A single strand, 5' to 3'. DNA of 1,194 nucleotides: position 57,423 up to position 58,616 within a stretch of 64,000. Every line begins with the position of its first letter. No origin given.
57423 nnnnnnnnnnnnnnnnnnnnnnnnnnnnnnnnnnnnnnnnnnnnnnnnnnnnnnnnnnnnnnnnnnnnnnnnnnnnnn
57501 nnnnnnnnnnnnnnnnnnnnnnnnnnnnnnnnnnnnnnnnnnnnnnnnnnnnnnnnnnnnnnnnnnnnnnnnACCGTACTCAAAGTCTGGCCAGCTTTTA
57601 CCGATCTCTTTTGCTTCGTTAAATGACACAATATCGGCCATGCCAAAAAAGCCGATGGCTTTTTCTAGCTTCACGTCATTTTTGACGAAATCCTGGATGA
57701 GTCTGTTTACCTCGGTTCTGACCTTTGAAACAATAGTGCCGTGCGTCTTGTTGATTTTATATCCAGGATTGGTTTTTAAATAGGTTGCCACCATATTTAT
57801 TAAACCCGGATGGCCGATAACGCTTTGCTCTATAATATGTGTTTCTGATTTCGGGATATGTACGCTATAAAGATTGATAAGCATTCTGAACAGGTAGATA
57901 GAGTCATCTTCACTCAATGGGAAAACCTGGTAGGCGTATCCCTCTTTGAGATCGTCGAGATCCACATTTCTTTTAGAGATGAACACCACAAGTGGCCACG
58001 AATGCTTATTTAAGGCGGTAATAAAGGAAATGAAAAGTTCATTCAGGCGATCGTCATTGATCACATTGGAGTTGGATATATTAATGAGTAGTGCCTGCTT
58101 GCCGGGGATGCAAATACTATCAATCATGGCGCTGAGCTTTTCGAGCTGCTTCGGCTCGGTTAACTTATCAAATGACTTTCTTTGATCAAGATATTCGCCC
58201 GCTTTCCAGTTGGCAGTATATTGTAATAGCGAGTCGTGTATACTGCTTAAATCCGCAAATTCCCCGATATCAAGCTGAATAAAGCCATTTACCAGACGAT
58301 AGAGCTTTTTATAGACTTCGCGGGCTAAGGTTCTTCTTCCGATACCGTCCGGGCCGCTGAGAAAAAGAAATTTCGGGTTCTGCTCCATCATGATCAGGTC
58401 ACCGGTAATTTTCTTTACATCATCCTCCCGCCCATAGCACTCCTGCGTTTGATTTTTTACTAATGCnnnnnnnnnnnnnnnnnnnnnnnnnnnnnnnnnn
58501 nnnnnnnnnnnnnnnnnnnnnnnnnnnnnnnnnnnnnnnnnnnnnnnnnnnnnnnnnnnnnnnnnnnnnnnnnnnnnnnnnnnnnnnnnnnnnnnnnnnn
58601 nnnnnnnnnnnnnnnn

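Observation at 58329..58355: Non-canonical Walker A (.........) and Asp-less Walker B candidate in the STAND module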

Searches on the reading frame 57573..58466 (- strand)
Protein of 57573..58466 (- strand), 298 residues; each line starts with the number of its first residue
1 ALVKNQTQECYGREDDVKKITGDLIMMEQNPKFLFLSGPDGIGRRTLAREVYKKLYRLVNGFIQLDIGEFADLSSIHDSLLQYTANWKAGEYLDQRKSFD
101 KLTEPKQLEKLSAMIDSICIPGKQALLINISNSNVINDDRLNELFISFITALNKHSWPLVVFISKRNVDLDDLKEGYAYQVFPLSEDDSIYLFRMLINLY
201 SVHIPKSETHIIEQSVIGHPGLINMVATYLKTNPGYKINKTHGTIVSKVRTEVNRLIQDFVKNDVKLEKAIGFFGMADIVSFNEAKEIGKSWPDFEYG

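Call 32: search_protein_representatives(alignment_id=A3)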
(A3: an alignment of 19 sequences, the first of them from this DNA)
Query: 19 sequences, 299 profile positions. Proteins with E-value up to 0.001 (for the whole library): 1224; up to 1e-10: 612; up to 1e-30: 111. The best 150 are listed.
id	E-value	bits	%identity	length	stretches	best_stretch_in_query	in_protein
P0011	1.2e-114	398.8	-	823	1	4-298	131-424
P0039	4.9e-103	360.7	-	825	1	7-298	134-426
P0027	5.9e-102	357.1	-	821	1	6-294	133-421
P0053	8.7e-102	356.6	-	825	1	6-298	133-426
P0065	4.0e-87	308.4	-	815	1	7-298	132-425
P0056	4.8e-85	301.6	-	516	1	8-297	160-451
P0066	7.9e-68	245.1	-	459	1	4-297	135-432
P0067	2.4e-67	243.5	-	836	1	6-297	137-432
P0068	9.1e-67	241.6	-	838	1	3-290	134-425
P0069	1.5e-65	237.6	-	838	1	7-291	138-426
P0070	1.8e-65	237.3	-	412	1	4-291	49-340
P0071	2.3e-63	230.4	-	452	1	5-292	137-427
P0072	3.9e-63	229.7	-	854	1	5-291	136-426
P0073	2.8e-62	226.8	-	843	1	3-292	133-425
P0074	6.4e-62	225.7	-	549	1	4-289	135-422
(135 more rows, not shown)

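Call 39: search_solved_structures(query=A3, max_evalue=10, show_alignments=5)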
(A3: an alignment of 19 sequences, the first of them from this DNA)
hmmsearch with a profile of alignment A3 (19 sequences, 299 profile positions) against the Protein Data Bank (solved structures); distinct sequences matched with E-value up to 10: 38.
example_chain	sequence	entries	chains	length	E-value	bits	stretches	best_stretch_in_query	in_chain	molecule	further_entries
9m0n_A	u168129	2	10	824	1.8e-29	106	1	7-291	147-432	Tetratricopeptide repeat protein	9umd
9fyc_A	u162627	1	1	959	0.0007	21.9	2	172-233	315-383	CC-NBS-LRR resistance protein MLA13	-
6s2p_N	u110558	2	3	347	0.0033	19.7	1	6-96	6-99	NRC1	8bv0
6j5t_G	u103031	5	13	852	0.0049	19.2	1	7-84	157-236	Disease resistance RPP13-like protein 4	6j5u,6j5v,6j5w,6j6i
9cc8_A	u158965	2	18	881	0.0052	19.1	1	6-54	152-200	NLR-required for cell death 4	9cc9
7jlv_A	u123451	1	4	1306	0.038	16.2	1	6-62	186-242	Disease resistance protein Roq1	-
7jlu_A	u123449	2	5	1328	0.04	16.2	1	6-62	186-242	Disease resistance protein Roq1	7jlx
1in6_A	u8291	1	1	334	0.042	16.1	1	7-55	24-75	HOLLIDAY JUNCTION DNA HELICASE RUVB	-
5zui_A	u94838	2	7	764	0.046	16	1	5-49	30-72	Heat Shock Protein 104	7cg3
1qvr_A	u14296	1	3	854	0.046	16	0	16-75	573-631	ClpB protein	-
5d4w_A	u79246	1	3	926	0.077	15.2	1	5-49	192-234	Putative heat shock protein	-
8zrs_A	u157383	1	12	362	0.088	15.1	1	25-77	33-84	Caseinolytic peptidase B protein homolog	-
8zr0_A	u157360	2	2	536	0.15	14.3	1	25-77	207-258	Caseinolytic peptidase B protein homolog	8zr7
9l5r_Y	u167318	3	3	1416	0.19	14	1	29-85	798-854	Pre-mRNA-splicing factor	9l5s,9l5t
4dwj_A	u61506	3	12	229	0.2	13.9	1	25-59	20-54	Thymidylate kinase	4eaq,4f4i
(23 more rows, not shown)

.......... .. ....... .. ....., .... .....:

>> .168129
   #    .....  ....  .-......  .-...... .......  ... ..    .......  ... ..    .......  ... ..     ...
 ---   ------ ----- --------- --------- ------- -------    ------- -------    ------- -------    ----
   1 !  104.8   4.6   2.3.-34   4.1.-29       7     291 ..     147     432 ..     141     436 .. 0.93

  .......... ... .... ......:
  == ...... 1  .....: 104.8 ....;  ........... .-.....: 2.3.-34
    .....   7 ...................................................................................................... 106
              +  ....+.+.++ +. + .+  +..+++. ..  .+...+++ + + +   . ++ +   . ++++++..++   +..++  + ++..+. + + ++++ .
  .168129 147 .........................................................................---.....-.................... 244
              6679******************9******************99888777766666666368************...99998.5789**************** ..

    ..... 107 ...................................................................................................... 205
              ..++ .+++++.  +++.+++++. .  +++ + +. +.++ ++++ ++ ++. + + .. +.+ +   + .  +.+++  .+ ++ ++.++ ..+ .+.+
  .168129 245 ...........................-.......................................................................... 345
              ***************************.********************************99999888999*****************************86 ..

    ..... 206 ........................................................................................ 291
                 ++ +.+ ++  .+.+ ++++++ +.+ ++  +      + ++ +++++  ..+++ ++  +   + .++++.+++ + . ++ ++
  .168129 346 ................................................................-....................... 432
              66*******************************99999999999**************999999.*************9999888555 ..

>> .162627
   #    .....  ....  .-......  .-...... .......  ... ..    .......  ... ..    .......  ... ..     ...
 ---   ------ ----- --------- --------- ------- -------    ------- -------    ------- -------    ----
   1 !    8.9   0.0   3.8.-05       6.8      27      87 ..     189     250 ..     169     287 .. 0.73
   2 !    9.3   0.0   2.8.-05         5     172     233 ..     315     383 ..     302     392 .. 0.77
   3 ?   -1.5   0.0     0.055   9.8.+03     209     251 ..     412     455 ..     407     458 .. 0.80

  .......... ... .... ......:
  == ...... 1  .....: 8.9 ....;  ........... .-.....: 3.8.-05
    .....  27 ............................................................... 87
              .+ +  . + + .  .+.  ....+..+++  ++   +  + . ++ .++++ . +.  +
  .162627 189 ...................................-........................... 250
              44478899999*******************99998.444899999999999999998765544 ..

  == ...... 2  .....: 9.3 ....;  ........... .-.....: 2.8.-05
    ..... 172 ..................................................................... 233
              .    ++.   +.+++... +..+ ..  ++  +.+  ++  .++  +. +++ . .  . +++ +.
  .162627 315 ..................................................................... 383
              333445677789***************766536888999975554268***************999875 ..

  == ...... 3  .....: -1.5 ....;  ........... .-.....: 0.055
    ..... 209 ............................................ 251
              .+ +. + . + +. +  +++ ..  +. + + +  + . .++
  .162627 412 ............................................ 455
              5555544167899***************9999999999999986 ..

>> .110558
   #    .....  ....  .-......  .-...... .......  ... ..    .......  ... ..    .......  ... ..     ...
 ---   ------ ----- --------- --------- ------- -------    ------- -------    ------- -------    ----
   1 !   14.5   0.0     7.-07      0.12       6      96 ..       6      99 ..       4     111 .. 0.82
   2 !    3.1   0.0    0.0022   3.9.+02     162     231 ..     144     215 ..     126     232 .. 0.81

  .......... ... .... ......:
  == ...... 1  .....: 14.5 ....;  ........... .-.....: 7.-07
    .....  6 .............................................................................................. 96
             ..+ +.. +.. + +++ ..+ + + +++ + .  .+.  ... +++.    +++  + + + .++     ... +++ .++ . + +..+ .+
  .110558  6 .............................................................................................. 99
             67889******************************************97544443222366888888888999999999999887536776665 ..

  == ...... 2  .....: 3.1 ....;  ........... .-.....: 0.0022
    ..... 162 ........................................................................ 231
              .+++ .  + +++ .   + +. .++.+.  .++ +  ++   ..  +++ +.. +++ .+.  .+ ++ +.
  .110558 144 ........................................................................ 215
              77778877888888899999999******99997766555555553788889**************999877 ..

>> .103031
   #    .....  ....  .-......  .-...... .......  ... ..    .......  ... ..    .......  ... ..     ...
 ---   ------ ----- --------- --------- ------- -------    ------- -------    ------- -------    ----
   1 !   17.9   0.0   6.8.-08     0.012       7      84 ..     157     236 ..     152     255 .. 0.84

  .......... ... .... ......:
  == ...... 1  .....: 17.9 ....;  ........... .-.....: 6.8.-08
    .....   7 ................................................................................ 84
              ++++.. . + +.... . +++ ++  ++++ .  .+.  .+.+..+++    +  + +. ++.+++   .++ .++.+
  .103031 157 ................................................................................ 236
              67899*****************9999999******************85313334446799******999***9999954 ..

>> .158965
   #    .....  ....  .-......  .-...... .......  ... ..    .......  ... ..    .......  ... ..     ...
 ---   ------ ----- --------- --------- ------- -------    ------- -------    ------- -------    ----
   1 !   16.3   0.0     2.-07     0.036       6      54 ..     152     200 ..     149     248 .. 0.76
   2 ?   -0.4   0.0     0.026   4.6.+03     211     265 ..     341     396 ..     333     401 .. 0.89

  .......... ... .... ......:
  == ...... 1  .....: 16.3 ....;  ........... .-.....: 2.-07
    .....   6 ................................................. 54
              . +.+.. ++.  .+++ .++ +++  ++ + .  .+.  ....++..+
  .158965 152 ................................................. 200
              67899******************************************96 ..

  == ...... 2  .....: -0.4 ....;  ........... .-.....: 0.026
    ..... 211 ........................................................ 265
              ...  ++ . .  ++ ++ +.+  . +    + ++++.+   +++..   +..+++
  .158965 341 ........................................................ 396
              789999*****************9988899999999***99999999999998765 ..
